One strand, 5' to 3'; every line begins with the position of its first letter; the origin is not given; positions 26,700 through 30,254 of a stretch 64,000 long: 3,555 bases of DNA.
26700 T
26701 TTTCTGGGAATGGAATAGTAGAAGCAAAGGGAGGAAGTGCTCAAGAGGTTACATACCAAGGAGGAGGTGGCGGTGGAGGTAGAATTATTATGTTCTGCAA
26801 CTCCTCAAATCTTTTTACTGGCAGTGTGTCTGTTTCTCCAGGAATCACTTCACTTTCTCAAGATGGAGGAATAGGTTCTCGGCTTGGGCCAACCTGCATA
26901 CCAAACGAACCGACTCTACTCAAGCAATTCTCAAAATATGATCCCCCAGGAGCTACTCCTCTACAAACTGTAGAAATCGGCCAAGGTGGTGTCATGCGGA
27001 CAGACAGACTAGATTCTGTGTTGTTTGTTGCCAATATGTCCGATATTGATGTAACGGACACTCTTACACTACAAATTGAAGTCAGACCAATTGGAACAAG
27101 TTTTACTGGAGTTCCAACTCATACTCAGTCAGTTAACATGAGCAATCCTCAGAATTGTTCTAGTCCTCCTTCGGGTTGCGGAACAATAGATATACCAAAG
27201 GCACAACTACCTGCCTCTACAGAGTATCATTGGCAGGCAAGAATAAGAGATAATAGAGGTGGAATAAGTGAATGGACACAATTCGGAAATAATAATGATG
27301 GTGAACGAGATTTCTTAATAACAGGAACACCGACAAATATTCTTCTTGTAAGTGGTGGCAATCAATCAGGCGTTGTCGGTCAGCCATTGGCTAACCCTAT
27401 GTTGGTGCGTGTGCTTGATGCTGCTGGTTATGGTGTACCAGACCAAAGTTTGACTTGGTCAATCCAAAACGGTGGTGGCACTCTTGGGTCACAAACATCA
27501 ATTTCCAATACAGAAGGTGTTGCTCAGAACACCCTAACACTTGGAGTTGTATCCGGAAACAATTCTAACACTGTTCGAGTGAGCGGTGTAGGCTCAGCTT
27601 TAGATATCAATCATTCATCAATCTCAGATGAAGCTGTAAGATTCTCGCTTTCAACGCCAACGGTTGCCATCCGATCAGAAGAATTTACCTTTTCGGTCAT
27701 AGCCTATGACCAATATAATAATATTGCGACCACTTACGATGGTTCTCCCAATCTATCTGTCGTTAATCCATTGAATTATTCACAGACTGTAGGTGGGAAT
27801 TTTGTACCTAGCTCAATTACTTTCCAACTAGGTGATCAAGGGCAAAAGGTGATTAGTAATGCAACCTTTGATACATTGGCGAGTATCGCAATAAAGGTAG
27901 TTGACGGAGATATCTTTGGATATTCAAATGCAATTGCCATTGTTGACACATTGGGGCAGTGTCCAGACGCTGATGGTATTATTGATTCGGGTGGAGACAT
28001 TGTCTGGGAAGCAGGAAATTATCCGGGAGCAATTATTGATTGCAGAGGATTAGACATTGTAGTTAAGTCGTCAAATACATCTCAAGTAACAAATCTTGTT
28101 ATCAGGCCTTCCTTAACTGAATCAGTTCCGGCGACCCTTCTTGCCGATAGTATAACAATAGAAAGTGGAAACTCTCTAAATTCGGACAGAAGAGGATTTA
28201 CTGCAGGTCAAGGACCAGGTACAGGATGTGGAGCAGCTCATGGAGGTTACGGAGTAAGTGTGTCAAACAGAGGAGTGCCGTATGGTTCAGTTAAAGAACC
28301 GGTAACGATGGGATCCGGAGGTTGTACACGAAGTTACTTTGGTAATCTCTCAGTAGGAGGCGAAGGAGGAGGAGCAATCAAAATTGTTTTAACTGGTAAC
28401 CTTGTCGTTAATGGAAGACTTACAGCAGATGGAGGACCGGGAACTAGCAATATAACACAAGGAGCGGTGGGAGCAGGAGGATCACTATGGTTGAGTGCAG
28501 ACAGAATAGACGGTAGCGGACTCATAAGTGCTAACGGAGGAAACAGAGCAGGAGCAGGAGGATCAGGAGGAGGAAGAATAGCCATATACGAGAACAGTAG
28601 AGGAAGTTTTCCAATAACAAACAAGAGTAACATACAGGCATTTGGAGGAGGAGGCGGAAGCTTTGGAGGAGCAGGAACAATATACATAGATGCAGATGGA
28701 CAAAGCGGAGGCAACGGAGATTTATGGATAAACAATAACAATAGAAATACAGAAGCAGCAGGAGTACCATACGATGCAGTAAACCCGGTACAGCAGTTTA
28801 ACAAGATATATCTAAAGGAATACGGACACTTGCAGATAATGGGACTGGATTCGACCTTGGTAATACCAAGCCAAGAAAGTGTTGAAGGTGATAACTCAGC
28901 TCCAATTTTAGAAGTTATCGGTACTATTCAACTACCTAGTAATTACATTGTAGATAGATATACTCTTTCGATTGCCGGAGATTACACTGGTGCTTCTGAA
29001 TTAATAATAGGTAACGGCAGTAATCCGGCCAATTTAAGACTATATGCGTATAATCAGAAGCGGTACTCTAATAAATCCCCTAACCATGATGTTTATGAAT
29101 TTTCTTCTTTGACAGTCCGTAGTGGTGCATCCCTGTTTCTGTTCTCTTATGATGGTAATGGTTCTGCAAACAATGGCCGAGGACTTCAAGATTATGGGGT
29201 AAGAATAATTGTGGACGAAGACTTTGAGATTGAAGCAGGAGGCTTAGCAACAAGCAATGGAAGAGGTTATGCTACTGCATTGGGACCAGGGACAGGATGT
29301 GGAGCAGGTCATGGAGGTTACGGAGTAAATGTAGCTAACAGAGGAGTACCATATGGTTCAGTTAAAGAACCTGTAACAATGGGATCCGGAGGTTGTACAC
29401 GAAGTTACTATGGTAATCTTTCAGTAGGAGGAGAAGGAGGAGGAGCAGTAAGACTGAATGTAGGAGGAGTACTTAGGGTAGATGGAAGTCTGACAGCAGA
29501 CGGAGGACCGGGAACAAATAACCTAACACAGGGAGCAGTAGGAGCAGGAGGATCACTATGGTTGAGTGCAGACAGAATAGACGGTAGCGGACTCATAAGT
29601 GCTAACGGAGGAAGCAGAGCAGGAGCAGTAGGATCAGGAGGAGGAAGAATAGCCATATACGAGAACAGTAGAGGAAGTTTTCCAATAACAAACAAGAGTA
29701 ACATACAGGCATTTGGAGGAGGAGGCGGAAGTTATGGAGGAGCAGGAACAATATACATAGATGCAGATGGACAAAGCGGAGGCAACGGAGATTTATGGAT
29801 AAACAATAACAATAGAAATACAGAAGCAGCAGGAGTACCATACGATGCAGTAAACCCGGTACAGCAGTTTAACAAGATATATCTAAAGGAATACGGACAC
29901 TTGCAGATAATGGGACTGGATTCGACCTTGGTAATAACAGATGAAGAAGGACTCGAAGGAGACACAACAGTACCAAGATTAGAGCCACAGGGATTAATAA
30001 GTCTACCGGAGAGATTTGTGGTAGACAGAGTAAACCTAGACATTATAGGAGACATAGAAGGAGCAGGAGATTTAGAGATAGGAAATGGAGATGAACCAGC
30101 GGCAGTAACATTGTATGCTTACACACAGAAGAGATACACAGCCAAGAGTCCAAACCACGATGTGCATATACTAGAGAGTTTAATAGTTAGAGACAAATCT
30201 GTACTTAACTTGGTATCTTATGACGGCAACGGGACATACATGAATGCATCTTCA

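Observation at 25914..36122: Architecture of the giant protein: glycine-rich GGAI-type modules and a multi-TM C-terminus with carboxypeptidase-regulatory-like domains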

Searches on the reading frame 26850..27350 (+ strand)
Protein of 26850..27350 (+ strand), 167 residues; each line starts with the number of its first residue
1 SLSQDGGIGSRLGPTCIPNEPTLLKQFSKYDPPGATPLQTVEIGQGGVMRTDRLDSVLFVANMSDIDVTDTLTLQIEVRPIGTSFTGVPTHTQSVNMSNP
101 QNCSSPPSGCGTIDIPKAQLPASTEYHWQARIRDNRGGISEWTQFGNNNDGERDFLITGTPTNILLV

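Call 47: search_protein_families(library=pfam, proteins=[window:26850-27350:+], max_evalue=10)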
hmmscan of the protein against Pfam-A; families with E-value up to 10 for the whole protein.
window:26850-27350:+ (167 aa): 2 families
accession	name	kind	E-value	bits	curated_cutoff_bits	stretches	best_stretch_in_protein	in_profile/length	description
PF25788.1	Ig_Rha78A_N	-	0.01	16.5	27.4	1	113-144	64-95/105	Rha78A-like, N-terminal immunoglobulin domain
PF15728.10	DUF4679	-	0.041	13.4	27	1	72-146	96-173/399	Domain of unknown function (DUF4679)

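Call 74: search_solved_structures(query=window:26850-27341:+, max_evalue=1)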
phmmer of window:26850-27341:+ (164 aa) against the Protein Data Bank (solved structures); distinct sequences matched with E-value up to 1: 0.

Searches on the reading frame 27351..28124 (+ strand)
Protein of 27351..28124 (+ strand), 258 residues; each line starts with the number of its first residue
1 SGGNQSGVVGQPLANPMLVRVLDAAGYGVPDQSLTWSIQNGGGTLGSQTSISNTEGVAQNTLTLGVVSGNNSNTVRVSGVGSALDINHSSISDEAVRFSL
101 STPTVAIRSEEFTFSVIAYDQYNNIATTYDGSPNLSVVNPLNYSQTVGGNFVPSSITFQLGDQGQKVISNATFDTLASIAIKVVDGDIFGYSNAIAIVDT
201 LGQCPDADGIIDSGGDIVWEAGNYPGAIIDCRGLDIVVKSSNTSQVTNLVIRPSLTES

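Call 47: search_protein_families(library=pfam, proteins=[window:27351-28124:+], max_evalue=10)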
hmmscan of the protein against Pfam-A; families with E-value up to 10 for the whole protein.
window:27351-28124:+ (258 aa): 2 families
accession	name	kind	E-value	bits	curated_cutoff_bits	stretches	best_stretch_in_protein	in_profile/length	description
PF02369.22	Big_1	-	1.8e-09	38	34.9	1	15-64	19-68/93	Bacterial Ig-like domain (group 1)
PF18239.8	HA1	-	0.031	14.8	26.3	1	59-138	6-76/90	Hemagglutinin I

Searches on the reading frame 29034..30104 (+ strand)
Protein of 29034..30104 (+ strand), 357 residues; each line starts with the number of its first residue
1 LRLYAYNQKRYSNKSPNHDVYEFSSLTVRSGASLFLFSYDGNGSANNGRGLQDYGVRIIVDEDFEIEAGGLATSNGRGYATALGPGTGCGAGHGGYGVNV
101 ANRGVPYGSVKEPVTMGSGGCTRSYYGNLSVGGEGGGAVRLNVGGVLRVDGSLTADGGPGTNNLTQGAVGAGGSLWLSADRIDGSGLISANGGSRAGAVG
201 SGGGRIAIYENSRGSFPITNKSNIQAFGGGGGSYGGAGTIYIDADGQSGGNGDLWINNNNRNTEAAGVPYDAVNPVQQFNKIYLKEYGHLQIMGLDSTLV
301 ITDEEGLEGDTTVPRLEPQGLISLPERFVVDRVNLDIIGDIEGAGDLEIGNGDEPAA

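Call 15: find_homologous_proteins(query=window:29034-30104:+, max_evalue=0.001)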
Query window:29034-30104:+ (357 aa): 64 proteins with E <= 0.001 among 8000 candidates.
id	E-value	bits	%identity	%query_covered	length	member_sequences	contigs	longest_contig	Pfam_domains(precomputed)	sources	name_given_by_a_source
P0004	2.4e-26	111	40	36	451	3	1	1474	-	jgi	jgi:hypothetical protein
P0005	1.3e-23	102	33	55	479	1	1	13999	-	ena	-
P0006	3.7e-23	100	45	29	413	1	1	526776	-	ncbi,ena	-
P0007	1.3e-22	99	34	54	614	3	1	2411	-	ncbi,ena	-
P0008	6.4e-22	96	39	48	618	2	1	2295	-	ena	-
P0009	8.3e-22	96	34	55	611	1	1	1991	PF13620.13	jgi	-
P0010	9.8e-22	96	54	32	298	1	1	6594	-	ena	-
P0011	1.2e-20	92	44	38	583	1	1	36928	PF13927.13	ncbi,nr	ncbi:MAG: hypothetical protein KIT68_03035 [Phycisphaeraceae bacterium]|nr:hypothetical protein [Phy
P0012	6.3e-20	90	42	25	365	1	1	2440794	-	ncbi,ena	-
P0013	8.3e-20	89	42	55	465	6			-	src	-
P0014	2.5e-19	88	29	78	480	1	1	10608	-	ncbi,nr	ncbi:MAG: hypothetical protein HQL31_03440, partial [Planctomycetes bacterium]|nr:hypothetical prote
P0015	2.7e-19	88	48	32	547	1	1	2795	-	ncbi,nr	ncbi:MAG TPA: hypothetical protein VNZ22_20550, partial [Bacillota bacterium]|nr:hypothetical protei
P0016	3.8e-19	87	49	30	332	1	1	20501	-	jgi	jgi:hypothetical protein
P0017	1.3e-18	85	32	52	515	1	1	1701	-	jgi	jgi:hypothetical protein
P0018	6.0e-18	83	36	29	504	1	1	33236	-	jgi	-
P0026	9.9e-16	76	43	53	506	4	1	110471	-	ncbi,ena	-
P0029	1.1e-13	69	35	68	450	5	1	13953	PF07679.23,PF13927.13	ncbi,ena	-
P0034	3.7e-12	64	35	67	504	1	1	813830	-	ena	-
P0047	7.9e-9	53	42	33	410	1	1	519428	-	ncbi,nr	ncbi:MAG: hypothetical protein M5U12_37810 [Verrucomicrobia bacterium]|nr:hypothetical protein [Verr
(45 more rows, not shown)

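Call 61: search_protein_families(library=ncbifam, proteins=[P0008, P0007, P0011, P0015, P0026, P0034, P0047, P0029, P0012, P0006], max_evalue=0.01)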
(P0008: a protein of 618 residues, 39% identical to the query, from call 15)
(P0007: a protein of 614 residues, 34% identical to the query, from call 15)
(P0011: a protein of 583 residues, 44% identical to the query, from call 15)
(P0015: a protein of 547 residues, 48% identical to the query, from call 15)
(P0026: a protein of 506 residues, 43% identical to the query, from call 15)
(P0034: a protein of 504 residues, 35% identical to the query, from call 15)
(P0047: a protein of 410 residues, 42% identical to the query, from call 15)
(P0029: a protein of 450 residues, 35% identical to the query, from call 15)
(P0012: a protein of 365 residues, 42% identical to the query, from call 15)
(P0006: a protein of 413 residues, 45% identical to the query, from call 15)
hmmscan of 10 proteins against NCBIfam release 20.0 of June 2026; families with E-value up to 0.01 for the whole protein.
P0008 (618 aa): 0 families

P0007 (614 aa): 0 families

P0011 (583 aa): 1 family
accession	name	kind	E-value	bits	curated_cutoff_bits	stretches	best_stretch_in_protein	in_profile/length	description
NF041540.1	dockerin_GC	domain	6.3e-08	32.9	29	1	506-581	2-67/67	GC-type dockerin domain-anchored protein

P0015 (547 aa): 1 family
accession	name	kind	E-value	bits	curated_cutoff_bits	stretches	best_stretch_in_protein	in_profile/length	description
NF052337.1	tail_tube_6XGR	equivalog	2.1e-05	24.1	60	1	83-163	91-170/245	phage tail tube protein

P0026 (506 aa): 0 families

P0034 (504 aa): 0 families

P0047 (410 aa): 1 family
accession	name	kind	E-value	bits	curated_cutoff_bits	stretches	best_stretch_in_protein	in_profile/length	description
NF047640.1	gliding_AgmC_N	equivalog_domain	0.00031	19.8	275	1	9-91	290-376/412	adventurous gliding motility protein AgmC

P0029 (450 aa): 1 family
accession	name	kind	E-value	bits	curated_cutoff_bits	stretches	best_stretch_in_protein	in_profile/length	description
NF041540.1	dockerin_GC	domain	6.4e-09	36.1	29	1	397-450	1-67/67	GC-type dockerin domain-anchored protein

P0012 (365 aa): 1 family
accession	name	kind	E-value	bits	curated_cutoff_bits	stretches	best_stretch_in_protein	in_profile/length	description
NF047640.1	gliding_AgmC_N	equivalog_domain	0.00093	18.2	275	1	4-78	328-409/412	adventurous gliding motility protein AgmC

P0006 (413 aa): 1 family
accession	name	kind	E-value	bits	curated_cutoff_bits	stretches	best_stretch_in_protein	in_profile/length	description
NF047640.1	gliding_AgmC_N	equivalog_domain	4.1e-05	22.7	275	1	19-113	306-411/412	adventurous gliding motility protein AgmC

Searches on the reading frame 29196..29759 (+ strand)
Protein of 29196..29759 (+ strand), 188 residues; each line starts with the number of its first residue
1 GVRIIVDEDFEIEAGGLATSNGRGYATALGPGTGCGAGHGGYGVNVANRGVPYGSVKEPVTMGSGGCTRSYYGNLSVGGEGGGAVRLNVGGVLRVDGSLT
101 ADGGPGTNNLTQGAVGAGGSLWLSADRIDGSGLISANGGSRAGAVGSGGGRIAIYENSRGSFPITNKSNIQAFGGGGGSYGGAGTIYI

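Call 46: search_solved_structures(query=A4, max_evalue=1, show_alignments=1)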
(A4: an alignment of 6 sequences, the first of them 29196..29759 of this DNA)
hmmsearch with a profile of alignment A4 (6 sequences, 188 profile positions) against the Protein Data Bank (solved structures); distinct sequences matched with E-value up to 1: 1.
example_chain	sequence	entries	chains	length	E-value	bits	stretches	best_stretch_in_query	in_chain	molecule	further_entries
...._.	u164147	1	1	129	0.13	14.9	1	130-186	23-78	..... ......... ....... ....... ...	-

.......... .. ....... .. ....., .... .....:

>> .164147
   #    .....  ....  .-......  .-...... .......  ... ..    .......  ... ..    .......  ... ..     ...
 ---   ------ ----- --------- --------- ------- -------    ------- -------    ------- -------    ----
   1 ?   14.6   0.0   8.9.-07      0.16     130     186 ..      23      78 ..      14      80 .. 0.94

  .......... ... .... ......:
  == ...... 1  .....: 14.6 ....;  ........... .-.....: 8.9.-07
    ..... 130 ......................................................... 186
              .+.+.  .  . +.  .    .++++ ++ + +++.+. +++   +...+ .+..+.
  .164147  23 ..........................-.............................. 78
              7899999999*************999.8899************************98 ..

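Call 47: search_protein_families(library=pfam, proteins=[window:29196-29759:+], max_evalue=10)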
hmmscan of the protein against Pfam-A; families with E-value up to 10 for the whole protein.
window:29196-29759:+ (188 aa): 0 families
